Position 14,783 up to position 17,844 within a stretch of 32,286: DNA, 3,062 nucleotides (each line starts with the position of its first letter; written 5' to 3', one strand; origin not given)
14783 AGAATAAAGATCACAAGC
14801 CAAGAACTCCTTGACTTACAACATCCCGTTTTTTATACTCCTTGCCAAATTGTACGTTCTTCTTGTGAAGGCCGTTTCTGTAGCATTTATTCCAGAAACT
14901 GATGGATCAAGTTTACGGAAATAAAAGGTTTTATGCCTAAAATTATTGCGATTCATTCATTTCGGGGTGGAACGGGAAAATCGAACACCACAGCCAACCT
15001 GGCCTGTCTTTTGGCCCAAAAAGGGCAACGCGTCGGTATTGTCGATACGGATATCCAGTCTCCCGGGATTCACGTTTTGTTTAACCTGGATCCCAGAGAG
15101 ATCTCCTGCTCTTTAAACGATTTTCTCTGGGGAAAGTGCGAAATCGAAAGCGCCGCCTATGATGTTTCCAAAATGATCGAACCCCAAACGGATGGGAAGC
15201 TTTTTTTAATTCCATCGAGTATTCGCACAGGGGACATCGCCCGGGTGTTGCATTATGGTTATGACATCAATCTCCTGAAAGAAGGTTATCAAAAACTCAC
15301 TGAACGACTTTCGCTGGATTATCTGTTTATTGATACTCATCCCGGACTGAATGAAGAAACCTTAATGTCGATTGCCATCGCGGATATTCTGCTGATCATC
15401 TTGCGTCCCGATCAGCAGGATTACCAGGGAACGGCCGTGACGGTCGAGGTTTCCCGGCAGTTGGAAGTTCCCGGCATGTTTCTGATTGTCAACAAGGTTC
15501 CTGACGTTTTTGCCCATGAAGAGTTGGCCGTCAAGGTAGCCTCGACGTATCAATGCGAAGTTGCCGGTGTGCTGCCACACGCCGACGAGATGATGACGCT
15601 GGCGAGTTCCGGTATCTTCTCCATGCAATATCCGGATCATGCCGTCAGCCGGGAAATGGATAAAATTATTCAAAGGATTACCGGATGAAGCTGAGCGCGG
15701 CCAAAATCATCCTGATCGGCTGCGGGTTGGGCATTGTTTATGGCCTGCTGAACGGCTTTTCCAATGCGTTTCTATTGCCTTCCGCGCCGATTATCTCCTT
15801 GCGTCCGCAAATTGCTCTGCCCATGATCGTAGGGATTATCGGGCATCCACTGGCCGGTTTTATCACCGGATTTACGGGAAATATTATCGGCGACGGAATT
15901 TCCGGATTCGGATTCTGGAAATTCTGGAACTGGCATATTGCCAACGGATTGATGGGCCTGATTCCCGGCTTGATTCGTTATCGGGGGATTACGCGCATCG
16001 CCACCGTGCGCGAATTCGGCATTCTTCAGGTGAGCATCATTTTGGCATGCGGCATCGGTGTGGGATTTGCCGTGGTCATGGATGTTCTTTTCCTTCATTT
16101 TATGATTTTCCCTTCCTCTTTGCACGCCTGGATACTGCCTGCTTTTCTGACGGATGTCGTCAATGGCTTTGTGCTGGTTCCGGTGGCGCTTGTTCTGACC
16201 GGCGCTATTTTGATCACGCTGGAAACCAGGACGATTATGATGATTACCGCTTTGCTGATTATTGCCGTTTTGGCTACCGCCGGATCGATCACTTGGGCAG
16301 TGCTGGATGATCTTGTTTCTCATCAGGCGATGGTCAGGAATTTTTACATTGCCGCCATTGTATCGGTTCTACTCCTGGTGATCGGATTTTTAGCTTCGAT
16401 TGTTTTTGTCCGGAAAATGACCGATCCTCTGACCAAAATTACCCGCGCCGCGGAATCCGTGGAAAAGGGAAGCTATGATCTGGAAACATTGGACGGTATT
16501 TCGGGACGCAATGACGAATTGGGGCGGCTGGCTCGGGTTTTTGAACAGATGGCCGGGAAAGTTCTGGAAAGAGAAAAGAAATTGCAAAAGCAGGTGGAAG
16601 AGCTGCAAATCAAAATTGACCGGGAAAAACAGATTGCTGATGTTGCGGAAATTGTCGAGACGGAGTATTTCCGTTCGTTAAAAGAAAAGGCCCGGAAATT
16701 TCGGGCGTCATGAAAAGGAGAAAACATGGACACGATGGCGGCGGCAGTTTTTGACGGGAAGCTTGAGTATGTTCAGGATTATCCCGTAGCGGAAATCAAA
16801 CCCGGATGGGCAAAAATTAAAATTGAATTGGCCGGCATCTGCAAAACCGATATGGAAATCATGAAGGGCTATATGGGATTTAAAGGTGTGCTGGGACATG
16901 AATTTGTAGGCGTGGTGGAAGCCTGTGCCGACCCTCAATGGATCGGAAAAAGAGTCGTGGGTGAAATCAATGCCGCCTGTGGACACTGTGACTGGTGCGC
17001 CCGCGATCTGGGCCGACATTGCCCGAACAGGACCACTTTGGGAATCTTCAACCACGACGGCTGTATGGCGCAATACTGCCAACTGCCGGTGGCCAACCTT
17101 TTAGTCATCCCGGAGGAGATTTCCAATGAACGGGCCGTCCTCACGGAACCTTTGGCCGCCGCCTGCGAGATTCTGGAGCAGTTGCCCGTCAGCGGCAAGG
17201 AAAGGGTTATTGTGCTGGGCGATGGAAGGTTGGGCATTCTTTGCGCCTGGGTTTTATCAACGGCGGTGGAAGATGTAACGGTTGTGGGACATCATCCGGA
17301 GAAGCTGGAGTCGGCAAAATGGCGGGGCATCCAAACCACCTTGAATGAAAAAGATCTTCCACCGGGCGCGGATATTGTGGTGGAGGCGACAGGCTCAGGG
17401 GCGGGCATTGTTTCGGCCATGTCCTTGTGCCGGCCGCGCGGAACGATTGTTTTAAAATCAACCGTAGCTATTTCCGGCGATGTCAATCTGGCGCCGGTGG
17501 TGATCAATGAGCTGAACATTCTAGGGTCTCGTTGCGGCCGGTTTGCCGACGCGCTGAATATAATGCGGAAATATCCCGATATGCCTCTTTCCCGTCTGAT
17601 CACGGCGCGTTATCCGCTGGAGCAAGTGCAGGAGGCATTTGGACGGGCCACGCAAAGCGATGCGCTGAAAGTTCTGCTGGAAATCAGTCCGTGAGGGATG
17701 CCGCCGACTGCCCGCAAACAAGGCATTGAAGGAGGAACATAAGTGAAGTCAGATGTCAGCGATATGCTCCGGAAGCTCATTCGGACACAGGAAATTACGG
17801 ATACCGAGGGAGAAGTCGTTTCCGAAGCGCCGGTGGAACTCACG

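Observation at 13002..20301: Unassigned five-gene module: DNA-binding cyclase divergent from a MinD-like / HAMP-sensor / dehydrogenase / SAHH-like operon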

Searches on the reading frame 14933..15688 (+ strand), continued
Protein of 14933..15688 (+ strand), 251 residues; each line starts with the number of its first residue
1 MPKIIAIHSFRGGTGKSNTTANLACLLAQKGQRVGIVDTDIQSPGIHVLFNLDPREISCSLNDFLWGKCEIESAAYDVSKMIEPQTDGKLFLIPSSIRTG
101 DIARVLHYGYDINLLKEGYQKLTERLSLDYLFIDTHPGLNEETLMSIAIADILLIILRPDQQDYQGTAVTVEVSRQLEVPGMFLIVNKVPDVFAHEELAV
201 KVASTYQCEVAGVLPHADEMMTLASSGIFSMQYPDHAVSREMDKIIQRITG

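Call 93: search_solved_structures(query=window:14933-15688:+, max_evalue=1e-8, show_alignments=1)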
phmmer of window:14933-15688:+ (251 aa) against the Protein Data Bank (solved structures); distinct sequences matched with E-value up to 1e-8: 6.
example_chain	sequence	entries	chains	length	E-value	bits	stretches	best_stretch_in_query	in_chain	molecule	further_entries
1hyq_A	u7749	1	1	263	1.4e-13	53.9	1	3-240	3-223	CELL DIVISION INHIBITOR (MIND-1)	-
4v03_A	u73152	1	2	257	1.5e-11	47.3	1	1-227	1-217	SITE-DETERMINING PROTEIN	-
4v02_A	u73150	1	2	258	2e-10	43.6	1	1-227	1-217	SITE-DETERMINING PROTEIN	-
5j1j_A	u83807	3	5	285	1.3e-09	40.9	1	3-156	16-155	Site-determining protein | Transcriptional antiactivator FleN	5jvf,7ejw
3vx3_A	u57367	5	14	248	1.4e-09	40.9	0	3-57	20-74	ATPase involved in chromosome partitioning, ParA/MinD family, Mrp homolog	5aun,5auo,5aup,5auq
1g3q_A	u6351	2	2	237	1.7e-09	40.6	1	1-162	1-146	CELL DIVISION INHIBITOR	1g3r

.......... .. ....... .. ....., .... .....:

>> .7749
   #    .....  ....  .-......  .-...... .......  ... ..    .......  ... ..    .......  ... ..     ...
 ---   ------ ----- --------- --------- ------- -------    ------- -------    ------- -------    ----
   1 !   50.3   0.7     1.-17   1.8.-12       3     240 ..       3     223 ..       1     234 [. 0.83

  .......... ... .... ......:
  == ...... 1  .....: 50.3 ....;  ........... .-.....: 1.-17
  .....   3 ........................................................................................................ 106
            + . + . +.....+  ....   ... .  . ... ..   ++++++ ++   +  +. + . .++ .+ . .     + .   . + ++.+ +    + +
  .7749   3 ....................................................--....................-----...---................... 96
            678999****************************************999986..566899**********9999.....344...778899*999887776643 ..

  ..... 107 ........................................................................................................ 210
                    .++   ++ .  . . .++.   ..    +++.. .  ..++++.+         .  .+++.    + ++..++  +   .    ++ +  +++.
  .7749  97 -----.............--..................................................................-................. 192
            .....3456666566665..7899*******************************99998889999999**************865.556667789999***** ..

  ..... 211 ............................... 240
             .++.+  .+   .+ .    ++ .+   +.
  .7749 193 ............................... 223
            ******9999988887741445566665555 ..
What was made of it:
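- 14933..15688 (+): MinD/ParA-type ATPase of a distinct, very conserved subfamily. Walker A reads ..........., with Arg in place of the signature Lys. Other motifs: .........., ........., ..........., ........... Nearest solved structure is archaeal MinD-1, 1hyq, E 1e-13 (call 93).
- Closest known: ParA/MinD-family ATPases that work through short partner peptides. Same: Closest solved structures are MinD and FleN (call 93).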

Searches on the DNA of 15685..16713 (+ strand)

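Call 64: search_rna_families(sources=[L115, L117, L118, L120, L121, L131, L139, L140, L150, L160, L147], threshold=gathering)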
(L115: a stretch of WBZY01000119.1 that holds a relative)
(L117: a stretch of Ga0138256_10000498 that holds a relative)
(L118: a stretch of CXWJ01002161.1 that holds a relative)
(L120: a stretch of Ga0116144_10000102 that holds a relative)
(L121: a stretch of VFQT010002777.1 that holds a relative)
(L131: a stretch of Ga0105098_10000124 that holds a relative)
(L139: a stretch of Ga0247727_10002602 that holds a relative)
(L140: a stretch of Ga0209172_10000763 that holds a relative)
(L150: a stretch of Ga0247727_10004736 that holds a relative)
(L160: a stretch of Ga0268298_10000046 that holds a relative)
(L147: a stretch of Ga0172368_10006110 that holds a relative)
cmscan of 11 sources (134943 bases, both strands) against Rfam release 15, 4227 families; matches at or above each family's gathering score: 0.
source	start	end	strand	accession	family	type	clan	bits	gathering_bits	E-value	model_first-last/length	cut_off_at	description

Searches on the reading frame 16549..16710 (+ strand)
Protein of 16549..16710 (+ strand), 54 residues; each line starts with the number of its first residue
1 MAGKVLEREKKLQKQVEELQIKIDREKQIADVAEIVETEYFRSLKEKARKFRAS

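Call 82: find_homologous_proteins(query=A5, max_evalue=0.001)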
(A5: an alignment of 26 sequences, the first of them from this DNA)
Query A5 (26 sequences) (54 aa, profile of the alignment): 12 proteins with E <= 0.001 among 238 candidates.
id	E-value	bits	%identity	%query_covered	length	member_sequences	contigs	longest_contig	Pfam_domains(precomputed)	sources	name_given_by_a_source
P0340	3.2e-18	83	46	96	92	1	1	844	-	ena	-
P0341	4.3e-18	83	44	96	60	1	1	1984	-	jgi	-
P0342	6.8e-18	82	43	98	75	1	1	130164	-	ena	-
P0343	4.7e-17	79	42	96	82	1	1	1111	-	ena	-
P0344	6.6e-17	79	42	96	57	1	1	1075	-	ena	-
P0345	7.4e-17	79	40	96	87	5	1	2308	-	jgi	jgi:DNA repair ATPase RecN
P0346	1.2e-16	78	43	69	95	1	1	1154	-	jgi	jgi:hypothetical protein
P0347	2.5e-16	77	50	89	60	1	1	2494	-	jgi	-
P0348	7.0e-16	76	53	83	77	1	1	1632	-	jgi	jgi:phage regulator Rha-like protein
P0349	8.3e-16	75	44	89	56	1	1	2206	-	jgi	jgi:hypothetical protein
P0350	2.8e-14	70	47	70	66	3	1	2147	-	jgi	-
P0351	1.9e-13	68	33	96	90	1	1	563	-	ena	-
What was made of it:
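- Tried and rejected: The word index favoured short sequences, so I could not tabulate the domain architectures of all tail-bearing proteins (call 82).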

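Call 83: find_encoding_contigs(protein=P0342, flank=5000, max_places=1)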
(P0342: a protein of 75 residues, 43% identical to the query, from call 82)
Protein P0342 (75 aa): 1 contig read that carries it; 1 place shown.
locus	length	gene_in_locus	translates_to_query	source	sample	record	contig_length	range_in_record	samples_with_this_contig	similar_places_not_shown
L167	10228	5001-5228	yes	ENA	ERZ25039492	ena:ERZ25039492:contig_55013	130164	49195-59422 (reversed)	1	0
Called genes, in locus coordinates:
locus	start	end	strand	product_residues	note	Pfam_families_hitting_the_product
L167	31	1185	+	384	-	-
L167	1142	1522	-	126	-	-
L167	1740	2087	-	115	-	-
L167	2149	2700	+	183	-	PF00512:HisKA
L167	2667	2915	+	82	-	PF02518:HATPase_c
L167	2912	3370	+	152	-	PF00072:Response_reg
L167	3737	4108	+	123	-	PF00072:Response_reg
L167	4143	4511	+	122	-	PF00072:Response_reg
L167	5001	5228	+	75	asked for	-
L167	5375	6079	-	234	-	-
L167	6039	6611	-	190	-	-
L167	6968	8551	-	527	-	-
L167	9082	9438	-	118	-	-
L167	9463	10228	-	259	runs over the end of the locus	PF25852:DUF6242_C (faint), PF13088:BNR_2 (faint), PF02012:BNR (faint), PF14870:PSII_BNR (faint), PF15902:Sortilin-Vps10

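Call 84: find_encoding_contigs(protein=P0347, flank=3000, max_places=1)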
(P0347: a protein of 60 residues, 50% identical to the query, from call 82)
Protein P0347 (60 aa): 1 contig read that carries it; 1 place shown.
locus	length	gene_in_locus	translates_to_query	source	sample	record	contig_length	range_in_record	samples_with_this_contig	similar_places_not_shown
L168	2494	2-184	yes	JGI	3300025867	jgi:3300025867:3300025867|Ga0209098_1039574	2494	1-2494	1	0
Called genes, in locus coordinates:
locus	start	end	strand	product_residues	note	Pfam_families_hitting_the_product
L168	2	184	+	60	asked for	?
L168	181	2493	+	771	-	?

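Call 97: find_encoding_contigs(protein=P0345, flank=3000, max_places=2)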
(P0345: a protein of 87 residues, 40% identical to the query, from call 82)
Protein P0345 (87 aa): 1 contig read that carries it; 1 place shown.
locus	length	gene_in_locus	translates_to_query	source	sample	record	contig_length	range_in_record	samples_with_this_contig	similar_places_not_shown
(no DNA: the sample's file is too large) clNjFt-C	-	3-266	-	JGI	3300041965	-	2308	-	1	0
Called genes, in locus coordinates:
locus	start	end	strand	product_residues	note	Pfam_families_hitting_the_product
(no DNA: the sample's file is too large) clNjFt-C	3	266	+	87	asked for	?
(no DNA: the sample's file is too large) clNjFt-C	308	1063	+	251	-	PF01656:CbiA, PF10609:ParA, PF13614:AAA_31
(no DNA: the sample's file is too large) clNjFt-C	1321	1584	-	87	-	-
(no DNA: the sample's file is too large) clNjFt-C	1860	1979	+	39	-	-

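Call 98: find_encoding_contigs(protein=P0349, flank=3000, max_places=2)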
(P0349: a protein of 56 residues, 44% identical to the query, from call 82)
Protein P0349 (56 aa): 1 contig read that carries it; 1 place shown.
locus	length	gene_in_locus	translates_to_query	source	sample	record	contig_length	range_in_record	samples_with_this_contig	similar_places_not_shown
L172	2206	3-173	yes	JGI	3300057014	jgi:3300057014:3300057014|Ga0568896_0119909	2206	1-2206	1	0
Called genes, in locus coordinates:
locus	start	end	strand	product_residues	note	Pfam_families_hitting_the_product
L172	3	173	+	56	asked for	?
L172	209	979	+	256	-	PF01656:CbiA, PF10609:ParA, PF13614:AAA_31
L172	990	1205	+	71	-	PF17982:C5HCH (weak)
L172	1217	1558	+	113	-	PF08100:Dimerisation (weak)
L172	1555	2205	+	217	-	?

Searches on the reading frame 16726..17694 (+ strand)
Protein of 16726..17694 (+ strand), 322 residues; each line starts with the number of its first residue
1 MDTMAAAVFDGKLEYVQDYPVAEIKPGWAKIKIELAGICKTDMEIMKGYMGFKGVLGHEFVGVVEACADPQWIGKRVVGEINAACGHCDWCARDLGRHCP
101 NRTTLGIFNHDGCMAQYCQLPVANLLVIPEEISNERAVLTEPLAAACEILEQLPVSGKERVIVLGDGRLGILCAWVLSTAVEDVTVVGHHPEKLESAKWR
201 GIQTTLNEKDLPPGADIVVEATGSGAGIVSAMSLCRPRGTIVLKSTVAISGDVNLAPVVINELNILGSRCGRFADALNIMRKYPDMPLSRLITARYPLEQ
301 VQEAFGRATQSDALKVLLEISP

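Call 3: search_protein_families(library=pfam, proteins=[window:16726-17694:+], max_evalue=0.01)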
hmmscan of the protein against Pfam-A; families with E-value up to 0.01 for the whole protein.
window:16726-17694:+ (322 aa): 3 families
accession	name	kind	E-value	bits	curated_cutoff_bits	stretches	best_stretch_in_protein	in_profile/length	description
PF08240.17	ADH_N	-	5.6e-20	72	23.5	1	25-130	1-104/104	Alcohol dehydrogenase GroES-like domain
PF16912.11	Glu_dehyd_C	-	3.4e-15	56.5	34.9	1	138-320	5-211/211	Glucose dehydrogenase C-terminus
PF00107.32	ADH_zinc_N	-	7.2e-10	39.4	31.8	1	183-275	16-119/129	Zinc-binding dehydrogenase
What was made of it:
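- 16726..17694 (+): Zn-dependent medium-chain dehydrogenase, 322 aa. ADH_N, Glu_dehyd_C and ADH_zinc_N hits (call 3).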

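Call 4: search_protein_families(library=ncbifam, proteins=[window:16726-17694:+], max_evalue=0.01)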
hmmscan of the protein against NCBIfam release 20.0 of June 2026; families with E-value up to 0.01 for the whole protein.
window:16726-17694:+ (322 aa): 20 families
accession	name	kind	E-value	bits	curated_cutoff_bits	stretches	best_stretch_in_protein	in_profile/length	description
NF003808.0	PRK05396.1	equivalog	6.1e-33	114.1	380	1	16-319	15-339/341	L-threonine 3-dehydrogenase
NF007489.0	PRK10083.1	equivalog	3.8e-31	108.3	376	1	16-321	14-338/339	Zn-dependent oxidoreductase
TIGR00692.1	tdh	equivalog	3.5e-29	101.9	458.35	1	17-318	14-338/340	L-threonine 3-dehydrogenase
TIGR03366.1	HpnZ_proposed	hypoth_equivalog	7.5e-24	84.5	328.1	1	24-301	3-315/315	putative phosphonate catabolism associated alcohol dehydrogenase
NF041172.1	AcrlCoa_red_Thmprot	equivalog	3.4e-21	75.5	500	1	4-317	1-331/334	acryloyl-CoA reductase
NF007375.0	PRK09880.1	equivalog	3.5e-20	72.1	469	1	31-318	32-341/344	L-idonate 5-dehydrogenase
NF041097.1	keto_inos_dh_IolM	equivalog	5.1e-20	71.5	450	1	15-318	41-387/389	scyllo-inosose 3-dehydrogenase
NF006940.0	PRK09422.1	equivalog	7.9e-19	67.8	344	1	6-275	4-290/338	alcohol dehydrogenase AdhP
NF047908.1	AldhRedAhr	equivalog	1.4e-18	66.9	470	1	4-311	7-325/335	NADPH-dependent aldehyde reductase Ahr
NF010344.0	PRK13771.1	subfamily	2.7e-18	66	349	1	16-310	15-322/334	putative alcohol dehydrogenase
NF007642.0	PRK10309.1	equivalog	5.2e-15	55.5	550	1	16-212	14-216/347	galactitol-1-phosphate 5-dehydrogenase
TIGR03201.1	dearomat_had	equivalog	8.8e-15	54.6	338.65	1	19-211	16-220/349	6-hydroxycyclohex-1-ene-1-carbonyl-CoA dehydrogenase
TIGR02822.1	adh_fam_2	subfamily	5.8e-12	45.3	283.5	1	9-306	11-315/329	zinc-binding alcohol dehydrogenase family protein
TIGR03989.1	Rxyl_3153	subfamily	4.3e-11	42.7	440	1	16-100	16-106/370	NDMA-dependent alcohol dehydrogenase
TIGR03451.1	mycoS_dep_FDH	equivalog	1.6e-09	37.1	512.9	1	21-101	21-106/358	S-(hydroxymethyl)mycothiol dehydrogenase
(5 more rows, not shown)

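Call 14: search_protein_families(library=padloc, proteins=[window:16726-17694:+], max_evalue=0.01)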
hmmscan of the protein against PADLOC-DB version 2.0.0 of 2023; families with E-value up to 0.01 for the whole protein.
window:16726-17694:+ (322 aa): 0 families
